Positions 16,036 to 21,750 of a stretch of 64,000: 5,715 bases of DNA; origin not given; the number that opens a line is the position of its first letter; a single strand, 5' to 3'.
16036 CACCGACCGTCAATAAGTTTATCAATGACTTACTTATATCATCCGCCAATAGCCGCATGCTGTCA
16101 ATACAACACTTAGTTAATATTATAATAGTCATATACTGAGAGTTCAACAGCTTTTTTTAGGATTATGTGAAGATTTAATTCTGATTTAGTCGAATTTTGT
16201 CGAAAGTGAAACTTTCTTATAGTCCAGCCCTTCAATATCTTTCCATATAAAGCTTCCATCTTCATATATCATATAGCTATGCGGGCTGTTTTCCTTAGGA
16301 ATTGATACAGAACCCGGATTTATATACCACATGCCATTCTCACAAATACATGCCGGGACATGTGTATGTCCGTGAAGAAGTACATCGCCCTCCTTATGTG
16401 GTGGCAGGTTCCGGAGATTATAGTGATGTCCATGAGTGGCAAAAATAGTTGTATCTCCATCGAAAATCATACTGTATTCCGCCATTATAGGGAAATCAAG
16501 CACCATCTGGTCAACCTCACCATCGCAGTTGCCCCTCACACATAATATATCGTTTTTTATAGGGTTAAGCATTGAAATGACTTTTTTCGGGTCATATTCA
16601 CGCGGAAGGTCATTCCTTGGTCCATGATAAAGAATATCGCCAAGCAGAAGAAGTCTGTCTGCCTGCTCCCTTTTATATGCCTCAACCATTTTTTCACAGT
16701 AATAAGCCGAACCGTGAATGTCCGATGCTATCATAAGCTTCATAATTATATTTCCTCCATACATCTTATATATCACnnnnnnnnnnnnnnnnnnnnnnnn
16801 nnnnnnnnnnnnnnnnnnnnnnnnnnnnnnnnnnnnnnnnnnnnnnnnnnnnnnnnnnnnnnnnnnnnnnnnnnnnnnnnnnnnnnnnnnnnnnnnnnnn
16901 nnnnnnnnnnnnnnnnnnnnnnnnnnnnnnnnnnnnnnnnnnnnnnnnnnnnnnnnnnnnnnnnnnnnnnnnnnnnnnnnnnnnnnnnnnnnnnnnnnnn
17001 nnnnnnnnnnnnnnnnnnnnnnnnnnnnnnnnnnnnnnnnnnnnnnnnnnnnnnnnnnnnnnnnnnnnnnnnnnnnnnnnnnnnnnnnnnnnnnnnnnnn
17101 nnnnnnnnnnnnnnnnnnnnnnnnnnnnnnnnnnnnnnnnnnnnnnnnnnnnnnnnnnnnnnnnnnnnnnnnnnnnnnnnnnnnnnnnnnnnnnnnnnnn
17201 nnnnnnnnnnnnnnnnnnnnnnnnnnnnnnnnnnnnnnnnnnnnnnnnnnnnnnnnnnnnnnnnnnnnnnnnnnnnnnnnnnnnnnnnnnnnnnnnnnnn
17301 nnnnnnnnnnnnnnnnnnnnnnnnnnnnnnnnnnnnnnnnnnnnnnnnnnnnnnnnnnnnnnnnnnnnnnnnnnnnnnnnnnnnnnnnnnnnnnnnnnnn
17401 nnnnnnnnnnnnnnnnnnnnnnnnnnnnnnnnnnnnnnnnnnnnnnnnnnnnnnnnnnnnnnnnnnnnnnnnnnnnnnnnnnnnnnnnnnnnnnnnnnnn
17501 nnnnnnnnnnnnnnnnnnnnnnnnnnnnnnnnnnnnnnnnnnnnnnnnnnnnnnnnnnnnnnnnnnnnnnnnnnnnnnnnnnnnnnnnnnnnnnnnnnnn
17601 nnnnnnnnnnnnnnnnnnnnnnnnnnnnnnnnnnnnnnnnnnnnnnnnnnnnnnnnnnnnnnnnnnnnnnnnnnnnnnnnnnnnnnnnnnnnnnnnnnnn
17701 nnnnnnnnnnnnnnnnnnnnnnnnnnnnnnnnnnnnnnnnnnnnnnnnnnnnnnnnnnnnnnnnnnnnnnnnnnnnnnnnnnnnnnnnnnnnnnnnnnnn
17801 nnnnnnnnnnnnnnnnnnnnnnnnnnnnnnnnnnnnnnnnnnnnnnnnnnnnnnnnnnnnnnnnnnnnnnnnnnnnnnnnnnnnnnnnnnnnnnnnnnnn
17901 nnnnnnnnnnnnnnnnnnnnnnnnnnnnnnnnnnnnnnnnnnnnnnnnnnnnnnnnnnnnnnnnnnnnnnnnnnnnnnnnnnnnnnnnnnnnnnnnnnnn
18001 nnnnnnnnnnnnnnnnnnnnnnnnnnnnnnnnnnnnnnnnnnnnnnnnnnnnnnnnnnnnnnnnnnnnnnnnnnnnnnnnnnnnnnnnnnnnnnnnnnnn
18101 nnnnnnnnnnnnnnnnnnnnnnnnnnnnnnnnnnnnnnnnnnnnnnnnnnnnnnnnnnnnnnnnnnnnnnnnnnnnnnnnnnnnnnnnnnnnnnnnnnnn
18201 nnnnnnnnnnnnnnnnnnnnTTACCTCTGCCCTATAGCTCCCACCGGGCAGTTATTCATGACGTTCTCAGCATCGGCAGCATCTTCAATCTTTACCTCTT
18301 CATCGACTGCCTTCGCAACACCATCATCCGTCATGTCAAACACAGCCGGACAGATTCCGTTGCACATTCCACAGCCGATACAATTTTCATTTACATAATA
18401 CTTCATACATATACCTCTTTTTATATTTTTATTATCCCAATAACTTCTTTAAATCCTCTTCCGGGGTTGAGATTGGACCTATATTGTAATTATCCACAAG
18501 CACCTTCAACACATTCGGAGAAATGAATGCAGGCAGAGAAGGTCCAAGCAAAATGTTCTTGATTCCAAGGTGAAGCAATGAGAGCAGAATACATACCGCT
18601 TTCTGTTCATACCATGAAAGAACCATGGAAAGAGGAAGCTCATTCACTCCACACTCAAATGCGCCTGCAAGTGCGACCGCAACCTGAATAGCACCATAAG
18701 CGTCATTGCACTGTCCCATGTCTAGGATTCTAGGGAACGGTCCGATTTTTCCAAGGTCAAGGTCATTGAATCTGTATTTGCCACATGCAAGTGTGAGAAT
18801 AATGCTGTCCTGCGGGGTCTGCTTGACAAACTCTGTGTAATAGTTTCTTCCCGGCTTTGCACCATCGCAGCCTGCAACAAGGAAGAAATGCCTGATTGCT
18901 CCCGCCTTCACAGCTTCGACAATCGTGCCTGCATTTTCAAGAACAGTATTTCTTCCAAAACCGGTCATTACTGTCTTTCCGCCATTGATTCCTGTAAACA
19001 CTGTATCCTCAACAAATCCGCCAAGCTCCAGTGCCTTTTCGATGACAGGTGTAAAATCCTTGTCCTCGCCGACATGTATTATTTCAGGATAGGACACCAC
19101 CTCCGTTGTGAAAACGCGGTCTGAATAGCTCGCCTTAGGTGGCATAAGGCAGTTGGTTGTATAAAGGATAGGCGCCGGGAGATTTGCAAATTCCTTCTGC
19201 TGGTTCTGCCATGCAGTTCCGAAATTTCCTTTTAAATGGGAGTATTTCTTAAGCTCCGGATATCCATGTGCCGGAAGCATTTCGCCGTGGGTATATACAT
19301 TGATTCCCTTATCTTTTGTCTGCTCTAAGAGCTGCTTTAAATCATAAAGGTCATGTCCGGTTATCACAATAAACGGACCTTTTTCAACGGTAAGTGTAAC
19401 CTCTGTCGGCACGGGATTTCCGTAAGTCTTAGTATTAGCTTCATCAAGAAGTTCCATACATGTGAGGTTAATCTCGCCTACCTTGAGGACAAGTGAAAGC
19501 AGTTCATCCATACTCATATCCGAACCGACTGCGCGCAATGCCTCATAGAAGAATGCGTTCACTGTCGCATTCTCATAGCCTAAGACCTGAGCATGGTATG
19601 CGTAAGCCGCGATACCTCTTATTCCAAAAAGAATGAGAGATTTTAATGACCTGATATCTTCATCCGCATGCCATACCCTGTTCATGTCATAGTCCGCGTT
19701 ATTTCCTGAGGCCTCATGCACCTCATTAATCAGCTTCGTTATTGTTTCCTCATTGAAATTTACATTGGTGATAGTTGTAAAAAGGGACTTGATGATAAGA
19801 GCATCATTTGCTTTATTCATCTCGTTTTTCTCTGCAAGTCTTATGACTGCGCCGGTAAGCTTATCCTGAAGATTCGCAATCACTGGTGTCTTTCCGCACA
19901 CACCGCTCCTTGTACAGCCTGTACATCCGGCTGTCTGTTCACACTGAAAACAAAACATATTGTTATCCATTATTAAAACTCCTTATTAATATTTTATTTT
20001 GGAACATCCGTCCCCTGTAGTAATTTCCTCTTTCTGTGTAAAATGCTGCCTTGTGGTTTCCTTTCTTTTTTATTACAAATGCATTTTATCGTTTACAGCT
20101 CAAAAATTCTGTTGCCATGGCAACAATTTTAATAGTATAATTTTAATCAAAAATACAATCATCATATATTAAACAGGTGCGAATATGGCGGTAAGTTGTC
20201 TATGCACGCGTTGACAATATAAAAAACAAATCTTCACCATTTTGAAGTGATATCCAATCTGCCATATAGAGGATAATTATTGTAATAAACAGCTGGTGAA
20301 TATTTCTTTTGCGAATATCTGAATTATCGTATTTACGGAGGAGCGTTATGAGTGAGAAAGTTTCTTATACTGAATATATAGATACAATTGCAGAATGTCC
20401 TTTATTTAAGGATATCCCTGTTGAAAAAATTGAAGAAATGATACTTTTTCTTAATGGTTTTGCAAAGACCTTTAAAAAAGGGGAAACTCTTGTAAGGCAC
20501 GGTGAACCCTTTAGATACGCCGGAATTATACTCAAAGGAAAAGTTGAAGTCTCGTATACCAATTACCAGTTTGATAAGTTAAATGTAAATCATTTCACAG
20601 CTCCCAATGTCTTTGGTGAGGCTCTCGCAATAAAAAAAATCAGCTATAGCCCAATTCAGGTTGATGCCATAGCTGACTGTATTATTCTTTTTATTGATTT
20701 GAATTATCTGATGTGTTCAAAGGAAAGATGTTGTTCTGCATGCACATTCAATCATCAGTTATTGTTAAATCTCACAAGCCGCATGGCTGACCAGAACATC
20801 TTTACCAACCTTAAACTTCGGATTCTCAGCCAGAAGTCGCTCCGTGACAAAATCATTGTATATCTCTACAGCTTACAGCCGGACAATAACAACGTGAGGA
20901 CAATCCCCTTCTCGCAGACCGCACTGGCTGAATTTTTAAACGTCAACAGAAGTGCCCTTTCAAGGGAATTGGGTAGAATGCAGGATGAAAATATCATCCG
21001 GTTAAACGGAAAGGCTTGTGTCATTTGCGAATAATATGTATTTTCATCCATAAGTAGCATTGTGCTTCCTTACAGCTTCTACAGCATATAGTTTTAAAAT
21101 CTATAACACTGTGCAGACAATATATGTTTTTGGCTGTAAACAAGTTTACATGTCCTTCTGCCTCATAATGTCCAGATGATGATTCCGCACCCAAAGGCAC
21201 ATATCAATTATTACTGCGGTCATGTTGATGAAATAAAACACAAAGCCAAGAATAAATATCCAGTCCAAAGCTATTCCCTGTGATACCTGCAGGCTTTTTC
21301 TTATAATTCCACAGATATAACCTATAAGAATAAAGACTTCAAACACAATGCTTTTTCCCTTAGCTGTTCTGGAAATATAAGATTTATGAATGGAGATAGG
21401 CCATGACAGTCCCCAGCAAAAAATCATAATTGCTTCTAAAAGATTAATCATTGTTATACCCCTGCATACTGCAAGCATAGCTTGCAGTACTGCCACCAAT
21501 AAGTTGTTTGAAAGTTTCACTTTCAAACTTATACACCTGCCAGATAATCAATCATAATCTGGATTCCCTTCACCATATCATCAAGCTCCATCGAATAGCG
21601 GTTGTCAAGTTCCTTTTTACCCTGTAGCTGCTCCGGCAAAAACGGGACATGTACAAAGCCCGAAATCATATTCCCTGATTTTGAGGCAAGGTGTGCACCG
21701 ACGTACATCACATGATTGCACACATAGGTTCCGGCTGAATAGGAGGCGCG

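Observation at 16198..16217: Third copy of the 15-nt palindrome core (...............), about 225 nt upstream of spo0A and overlapping a TGTCGAA 0A-box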

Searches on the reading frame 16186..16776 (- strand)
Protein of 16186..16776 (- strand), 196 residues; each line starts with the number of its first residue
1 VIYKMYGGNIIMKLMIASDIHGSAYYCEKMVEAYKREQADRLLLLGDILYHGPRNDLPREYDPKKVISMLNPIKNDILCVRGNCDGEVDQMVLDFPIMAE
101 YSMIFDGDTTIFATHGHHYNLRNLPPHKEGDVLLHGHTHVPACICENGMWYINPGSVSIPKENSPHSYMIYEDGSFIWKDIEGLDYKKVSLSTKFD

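Call 8: search_protein_families(library=pfam, proteins=[window:16186-16776:-])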
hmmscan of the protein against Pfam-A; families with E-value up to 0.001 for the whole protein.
window:16186-16776:- (196 aa): 2 families
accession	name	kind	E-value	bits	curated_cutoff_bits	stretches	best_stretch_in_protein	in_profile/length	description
PF12850.12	Metallophos_2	-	2.4e-23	83.3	27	1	12-172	1-150/154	Calcineurin-like phosphoesterase superfamily domain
PF00149.33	Metallophos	-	3.5e-11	44.3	21.5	1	12-134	1-140/191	Calcineurin-like phosphoesterase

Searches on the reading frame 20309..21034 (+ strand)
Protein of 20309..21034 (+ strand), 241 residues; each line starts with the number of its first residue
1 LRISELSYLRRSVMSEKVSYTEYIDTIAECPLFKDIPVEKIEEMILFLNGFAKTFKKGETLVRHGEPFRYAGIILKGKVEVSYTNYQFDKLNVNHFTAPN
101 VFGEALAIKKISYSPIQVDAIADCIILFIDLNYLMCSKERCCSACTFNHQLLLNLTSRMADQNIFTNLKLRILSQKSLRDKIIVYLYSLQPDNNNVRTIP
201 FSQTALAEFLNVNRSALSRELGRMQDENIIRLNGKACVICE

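Call 8: search_protein_families(library=pfam, proteins=[window:20309-21034:+])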
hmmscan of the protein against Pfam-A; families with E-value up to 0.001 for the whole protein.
window:20309-21034:+ (241 aa): 2 families
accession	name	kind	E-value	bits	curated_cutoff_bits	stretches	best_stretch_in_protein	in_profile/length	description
PF00027.35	cNMP_binding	-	3.6e-10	40.1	27.5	1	53-133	2-81/89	Cyclic nucleotide-binding domain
PF13545.12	HTH_Crp_2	-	6e-09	36.2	27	1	182-238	3-60/70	Crp-like helix-turn-helix domain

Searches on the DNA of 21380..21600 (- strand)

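Call 12: search_rna_families(source=window, start=21380, end=21600, threshold=evalue, max_evalue=10, show_alignments=2)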
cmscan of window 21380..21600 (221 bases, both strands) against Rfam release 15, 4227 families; matches with E-value up to 10: 5.
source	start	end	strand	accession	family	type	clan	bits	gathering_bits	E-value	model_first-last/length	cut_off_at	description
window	21417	21561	-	RF02452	ncr1575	Gene; sRNA;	-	16.5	60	4.4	1-212/212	no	Bacillus sRNA ncr1575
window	21503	21536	-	RF03815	mir-3051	Gene; miRNA;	-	14.4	100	9.4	21-55/77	no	mir-3051 microRNA precursor family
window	21467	21489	-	RF03743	MIR7696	Gene; miRNA;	-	13.6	83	7.5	1-88/88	no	MIR7696 microRNA precursor family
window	21467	21489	+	RF03743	MIR7696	Gene; miRNA;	-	13.5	83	8.1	1-88/88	no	MIR7696 microRNA precursor family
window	21470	21529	-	RF02202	UCA1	Gene; lncRNA;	-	11.7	80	1.3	1-75/75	no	Urothelial cancer associated 1 conserved region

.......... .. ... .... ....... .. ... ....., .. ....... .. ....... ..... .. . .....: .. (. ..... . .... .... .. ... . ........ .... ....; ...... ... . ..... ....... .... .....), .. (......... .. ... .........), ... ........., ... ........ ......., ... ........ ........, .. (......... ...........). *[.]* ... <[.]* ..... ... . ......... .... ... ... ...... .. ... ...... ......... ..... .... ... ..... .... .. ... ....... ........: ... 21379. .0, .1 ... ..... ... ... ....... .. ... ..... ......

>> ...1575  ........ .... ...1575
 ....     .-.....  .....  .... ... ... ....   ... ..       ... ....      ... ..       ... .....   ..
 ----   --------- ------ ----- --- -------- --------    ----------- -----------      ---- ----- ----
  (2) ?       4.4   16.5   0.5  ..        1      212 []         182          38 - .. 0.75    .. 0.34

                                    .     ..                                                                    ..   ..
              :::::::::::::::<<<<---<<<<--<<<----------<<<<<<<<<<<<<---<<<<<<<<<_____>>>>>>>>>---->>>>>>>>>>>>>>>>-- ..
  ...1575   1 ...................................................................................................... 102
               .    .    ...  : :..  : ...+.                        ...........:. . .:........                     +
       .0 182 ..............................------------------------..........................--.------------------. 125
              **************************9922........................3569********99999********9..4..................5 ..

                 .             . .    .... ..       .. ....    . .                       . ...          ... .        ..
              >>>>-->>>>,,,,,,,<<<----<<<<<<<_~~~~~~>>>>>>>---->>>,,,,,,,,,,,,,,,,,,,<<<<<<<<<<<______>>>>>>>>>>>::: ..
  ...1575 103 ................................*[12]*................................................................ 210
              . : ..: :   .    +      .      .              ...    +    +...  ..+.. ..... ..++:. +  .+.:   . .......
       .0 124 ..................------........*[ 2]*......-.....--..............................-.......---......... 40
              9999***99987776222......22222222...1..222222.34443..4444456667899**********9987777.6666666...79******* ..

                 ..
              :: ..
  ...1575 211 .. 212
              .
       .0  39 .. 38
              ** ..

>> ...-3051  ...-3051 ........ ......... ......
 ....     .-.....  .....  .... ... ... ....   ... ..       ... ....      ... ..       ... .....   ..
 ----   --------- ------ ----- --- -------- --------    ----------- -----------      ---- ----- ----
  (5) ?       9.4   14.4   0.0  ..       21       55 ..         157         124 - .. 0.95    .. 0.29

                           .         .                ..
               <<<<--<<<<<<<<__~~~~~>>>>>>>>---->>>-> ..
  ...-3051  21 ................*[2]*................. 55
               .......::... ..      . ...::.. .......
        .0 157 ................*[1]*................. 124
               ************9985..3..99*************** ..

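Call 48: build_rna_model(alignment_id=A6)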
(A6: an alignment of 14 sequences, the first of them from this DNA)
Model R1 built from alignment A6 (14 sequences, 83 columns); structure: RNAalifold consensus.
model positions 82; base pairs 22; branch points 1; effective number of sequences 1.39; information 0.691 bits per position. Calibrated on 0.2 Mb of random sequence (short: E-values are rough).
structure used (alignment columns):
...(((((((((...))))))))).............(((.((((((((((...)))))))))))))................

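Call 49: search_with_rna_model(model_id=R1, source=window, filters=off, max_evalue=10)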
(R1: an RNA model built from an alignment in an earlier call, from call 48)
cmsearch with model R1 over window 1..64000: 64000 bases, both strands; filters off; matches with E-value up to 10: 20.
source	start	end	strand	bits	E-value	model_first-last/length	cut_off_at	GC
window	21449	21530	-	108.1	1.5e-21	1-82/82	no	0.39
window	42361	42442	-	99.7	1e-19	1-82/82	no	0.37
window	21466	21489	+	20.6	0.026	41-64/82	no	0.42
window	42378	42401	+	18.4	0.079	41-64/82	no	0.5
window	21504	21552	+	17.8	0.11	1-82/82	no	0.31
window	44734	44777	-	16.6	0.2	1-82/82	no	0.48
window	11939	12010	-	15.5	0.35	1-82/82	no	0.35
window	42416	42467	+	15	0.45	1-82/82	no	0.29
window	38530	38611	+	14.7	0.51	1-82/82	no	0.4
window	16202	16216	+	12.9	1.3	7-21/82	no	0.33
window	63844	63903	-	11.2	3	1-82/82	no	0.37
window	4544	4587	-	11.2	3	1-82/82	no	0.2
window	55857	55927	-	10.5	4.3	1-82/82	no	0.28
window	13690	13745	-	10.5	4.4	1-82/82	no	0.27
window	16212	16269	-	9.7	6.4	1-82/82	no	0.33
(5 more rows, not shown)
